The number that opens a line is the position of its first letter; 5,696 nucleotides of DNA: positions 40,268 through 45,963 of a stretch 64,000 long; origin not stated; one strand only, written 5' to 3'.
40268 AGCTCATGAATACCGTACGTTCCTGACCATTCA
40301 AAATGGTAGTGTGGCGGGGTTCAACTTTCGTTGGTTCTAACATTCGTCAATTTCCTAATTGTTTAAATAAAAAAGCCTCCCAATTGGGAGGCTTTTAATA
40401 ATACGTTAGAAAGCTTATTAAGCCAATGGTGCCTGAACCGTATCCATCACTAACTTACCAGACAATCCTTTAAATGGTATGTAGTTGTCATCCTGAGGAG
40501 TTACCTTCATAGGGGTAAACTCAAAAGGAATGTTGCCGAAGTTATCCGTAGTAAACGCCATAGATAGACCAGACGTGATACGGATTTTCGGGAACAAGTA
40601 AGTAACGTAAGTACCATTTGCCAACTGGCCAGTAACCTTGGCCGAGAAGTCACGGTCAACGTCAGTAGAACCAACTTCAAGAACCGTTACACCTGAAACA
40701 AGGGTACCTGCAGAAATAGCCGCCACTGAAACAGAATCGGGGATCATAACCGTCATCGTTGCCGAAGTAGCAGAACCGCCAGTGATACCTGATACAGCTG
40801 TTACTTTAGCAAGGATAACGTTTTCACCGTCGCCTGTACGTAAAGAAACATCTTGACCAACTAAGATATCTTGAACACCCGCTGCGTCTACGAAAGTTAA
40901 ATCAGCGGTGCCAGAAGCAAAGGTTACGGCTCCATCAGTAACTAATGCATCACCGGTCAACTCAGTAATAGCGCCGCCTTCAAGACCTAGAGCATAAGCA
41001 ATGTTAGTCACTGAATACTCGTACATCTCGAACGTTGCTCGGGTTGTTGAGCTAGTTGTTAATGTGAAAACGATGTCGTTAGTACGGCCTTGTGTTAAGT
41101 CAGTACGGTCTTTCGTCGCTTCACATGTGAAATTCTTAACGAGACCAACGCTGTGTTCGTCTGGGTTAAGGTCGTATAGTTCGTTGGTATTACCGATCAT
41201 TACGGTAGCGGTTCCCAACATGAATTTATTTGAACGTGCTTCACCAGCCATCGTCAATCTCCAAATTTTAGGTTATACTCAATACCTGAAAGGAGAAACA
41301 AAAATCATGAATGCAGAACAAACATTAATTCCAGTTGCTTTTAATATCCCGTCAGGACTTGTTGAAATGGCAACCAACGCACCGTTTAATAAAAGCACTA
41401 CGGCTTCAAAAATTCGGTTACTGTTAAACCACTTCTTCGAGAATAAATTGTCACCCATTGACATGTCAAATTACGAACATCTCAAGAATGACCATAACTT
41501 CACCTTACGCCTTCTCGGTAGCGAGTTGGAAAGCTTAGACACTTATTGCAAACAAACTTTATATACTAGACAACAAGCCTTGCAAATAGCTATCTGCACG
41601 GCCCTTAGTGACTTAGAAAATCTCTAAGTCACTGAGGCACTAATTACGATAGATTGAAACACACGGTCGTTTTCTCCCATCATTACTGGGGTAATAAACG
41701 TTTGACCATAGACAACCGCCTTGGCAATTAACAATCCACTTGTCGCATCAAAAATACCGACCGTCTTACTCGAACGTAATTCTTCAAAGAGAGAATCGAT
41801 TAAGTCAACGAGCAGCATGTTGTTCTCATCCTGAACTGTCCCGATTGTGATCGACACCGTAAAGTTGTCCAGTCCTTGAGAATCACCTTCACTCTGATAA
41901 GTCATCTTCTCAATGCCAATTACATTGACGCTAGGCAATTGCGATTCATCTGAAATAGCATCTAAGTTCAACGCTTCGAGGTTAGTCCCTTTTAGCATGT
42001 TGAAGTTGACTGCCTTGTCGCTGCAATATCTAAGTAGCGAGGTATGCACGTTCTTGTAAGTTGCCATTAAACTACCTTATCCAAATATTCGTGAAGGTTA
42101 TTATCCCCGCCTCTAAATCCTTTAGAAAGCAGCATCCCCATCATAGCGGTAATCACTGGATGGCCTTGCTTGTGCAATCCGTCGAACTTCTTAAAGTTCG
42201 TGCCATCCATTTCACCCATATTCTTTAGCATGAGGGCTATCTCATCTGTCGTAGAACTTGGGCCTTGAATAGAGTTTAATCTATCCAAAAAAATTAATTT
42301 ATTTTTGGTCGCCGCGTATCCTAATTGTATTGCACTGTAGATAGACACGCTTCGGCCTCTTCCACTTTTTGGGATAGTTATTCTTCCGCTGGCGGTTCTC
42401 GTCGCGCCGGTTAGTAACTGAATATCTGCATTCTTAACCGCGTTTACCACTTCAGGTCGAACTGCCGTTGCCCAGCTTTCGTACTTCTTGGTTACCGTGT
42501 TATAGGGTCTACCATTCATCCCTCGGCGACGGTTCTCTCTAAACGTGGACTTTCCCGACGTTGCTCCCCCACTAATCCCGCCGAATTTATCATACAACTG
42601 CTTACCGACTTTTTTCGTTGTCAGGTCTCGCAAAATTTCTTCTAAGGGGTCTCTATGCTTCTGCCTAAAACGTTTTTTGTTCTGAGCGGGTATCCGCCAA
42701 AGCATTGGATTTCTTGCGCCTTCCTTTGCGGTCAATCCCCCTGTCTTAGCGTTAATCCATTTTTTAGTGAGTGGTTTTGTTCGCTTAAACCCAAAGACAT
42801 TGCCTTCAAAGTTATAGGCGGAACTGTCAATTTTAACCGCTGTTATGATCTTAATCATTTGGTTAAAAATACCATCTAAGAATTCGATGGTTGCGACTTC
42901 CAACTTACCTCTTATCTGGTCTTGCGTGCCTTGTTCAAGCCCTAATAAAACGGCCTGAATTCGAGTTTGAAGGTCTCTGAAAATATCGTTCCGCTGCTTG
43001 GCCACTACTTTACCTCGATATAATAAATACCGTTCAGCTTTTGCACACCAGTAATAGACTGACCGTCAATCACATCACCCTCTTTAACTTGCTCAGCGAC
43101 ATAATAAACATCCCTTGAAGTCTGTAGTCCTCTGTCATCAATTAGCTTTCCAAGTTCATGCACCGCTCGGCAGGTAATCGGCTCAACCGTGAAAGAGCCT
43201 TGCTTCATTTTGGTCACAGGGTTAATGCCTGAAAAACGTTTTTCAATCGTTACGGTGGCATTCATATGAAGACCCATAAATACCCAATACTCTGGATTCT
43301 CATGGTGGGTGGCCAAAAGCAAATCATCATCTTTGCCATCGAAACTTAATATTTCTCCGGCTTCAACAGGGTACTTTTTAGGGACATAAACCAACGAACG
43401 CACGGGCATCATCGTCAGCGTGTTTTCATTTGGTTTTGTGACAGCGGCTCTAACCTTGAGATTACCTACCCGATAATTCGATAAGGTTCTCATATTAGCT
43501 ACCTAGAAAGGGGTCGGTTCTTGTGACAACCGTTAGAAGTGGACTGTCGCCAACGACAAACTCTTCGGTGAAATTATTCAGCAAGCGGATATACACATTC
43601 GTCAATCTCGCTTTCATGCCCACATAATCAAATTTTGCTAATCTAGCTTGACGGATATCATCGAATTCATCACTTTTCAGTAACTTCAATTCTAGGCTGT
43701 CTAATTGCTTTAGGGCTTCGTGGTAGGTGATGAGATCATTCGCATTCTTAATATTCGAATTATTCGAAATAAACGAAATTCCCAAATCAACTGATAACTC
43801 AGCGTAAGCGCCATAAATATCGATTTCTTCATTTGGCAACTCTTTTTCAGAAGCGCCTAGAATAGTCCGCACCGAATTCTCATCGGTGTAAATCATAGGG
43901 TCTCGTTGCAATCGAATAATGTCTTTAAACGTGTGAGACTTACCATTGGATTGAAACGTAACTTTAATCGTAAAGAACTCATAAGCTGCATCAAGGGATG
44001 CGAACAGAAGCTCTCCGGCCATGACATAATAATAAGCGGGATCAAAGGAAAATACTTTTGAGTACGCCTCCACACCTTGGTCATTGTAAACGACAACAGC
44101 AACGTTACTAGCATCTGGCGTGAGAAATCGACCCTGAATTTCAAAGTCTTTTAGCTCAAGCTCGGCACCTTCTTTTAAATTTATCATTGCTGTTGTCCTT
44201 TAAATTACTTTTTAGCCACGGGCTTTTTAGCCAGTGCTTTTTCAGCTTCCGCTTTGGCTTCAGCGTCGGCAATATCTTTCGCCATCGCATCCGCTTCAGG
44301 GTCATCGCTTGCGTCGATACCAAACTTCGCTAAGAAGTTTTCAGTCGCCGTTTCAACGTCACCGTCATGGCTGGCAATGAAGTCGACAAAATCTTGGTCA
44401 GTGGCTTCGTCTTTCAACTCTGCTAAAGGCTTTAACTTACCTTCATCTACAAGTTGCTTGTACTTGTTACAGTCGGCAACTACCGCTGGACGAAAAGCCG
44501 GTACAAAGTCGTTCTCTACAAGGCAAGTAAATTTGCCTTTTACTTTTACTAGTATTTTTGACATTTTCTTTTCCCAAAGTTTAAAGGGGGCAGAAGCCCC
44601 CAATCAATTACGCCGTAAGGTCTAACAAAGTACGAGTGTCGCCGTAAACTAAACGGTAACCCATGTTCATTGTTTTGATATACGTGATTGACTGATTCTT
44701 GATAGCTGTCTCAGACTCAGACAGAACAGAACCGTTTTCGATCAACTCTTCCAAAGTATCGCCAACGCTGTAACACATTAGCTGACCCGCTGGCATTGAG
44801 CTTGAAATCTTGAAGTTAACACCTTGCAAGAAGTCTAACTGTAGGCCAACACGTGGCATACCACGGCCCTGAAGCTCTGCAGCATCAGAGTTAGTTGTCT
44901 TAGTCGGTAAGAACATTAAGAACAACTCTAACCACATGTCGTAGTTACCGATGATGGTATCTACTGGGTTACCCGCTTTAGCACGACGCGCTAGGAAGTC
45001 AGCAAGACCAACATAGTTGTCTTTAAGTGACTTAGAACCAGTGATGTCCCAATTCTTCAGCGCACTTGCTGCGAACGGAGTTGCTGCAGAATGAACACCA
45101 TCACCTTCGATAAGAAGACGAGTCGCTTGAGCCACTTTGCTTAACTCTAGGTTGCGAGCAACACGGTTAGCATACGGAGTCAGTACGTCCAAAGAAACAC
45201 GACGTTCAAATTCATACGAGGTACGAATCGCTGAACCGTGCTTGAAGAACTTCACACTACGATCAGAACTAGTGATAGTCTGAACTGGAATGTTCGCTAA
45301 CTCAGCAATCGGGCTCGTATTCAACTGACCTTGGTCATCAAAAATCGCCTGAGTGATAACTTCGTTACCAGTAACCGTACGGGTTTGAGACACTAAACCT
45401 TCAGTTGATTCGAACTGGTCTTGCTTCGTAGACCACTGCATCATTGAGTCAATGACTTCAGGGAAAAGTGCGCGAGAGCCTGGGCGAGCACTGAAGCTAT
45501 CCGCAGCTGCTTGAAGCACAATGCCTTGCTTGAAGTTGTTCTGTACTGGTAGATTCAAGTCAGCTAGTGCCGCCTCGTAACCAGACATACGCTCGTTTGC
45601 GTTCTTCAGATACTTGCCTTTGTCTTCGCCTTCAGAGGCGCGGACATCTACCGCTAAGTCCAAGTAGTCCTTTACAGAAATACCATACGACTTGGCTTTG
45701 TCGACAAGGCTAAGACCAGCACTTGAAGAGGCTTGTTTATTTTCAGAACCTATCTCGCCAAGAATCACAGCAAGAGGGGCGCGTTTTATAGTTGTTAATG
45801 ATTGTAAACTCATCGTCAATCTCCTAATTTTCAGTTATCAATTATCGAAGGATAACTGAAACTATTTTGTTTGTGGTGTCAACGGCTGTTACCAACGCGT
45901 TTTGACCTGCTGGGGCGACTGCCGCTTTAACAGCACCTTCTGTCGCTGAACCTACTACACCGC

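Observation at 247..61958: Near-invariant 11-14 nt translation-initiation block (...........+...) at about 28 gene starts on both strands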

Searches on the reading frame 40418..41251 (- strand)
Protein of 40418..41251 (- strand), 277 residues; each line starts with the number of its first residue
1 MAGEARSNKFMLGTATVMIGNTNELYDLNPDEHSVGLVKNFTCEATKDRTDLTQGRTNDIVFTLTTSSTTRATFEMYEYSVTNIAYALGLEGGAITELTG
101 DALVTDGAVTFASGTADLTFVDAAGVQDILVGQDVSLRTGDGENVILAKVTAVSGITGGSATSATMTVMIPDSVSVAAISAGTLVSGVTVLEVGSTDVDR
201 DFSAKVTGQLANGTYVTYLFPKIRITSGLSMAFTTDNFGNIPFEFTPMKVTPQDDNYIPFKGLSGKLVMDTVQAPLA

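Call 9: search_protein_families(library=phrogs, proteins=[window:40418-41251:-], max_evalue=0.00001)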
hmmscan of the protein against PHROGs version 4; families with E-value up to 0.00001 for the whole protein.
window:40418-41251:- (277 aa): 1 family
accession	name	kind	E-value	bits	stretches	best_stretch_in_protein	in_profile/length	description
phrog_28493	-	unknown function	2.1e-61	208.6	1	1-268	1-262/270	-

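Call 93: find_related_loci(query=A8, collection=viral_contigs, flank=10000)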
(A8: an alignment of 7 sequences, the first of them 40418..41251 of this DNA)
Query A8 (277 aa) in viral_contigs; peptide patterns used: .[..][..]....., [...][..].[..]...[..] (x = any residue, [..] = any of these).
145 stretches matched a pattern; 117 encode a relative of the query (tblastn E <= 1e-3); the best 80 are kept; 80 distinct loci.
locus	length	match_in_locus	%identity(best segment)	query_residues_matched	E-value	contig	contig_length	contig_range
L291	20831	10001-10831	65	1-277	2e-120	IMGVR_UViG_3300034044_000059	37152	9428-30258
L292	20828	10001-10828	65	1-277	2e-114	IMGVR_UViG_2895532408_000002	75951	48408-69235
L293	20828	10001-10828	64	1-277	2e-112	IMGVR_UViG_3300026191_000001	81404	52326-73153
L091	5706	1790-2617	64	1-277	2e-112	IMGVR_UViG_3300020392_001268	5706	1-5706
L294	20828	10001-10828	64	1-277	3e-112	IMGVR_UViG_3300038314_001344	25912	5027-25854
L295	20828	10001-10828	63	1-277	2e-111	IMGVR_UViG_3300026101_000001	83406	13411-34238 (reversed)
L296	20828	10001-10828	62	1-277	2e-110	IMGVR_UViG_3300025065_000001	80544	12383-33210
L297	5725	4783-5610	62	1-277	1e-110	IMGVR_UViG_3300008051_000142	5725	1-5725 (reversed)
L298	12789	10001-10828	60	1-277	5e-107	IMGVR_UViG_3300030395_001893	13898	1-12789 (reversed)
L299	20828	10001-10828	60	1-277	5e-107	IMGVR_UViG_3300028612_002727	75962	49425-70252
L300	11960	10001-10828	60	1-277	5e-107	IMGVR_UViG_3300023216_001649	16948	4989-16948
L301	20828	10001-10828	60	1-277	5e-107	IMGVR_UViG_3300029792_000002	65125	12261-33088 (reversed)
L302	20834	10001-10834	59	1-277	2e-103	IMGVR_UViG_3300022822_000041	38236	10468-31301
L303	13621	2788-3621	59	1-277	2e-103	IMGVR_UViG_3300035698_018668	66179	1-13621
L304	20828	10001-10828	57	1-276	1e-101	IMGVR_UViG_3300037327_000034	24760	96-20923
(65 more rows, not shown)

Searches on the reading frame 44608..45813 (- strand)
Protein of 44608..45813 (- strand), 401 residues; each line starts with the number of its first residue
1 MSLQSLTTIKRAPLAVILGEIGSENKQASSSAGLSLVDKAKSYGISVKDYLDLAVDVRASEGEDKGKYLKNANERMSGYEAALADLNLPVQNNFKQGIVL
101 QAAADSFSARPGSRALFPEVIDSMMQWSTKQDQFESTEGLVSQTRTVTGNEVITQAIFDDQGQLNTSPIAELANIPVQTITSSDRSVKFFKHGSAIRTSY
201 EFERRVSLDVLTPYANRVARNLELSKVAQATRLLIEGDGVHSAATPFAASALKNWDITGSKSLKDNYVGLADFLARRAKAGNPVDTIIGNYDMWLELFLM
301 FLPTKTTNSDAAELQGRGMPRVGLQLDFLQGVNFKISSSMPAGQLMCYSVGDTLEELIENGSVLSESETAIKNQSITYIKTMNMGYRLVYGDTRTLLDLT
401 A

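Call 9: search_protein_families(library=phrogs, proteins=[window:44608-45813:-], max_evalue=0.00001)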
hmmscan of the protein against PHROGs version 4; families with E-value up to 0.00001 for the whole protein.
window:44608-45813:- (401 aa): 1 family
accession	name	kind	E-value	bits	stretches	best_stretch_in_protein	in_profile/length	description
phrog_3922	-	head and packaging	7.6e-64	217.2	1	25-400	7-360/362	major head protein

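Call 11: find_related_loci(query=window:44608-45813:-, collection=viral_contigs, flank=10000)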
Query window:44608-45813:- (401 aa) in viral_contigs; peptide patterns used: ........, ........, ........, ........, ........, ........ (x = any residue, [..] = any of these).
8 stretches matched a pattern; 2 encode a relative of the query (tblastn E <= 1e-3); 2 distinct loci.
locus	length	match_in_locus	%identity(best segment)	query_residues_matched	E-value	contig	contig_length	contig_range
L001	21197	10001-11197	68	1-401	0e+0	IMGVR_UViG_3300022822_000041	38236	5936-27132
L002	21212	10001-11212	64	1-400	7e-176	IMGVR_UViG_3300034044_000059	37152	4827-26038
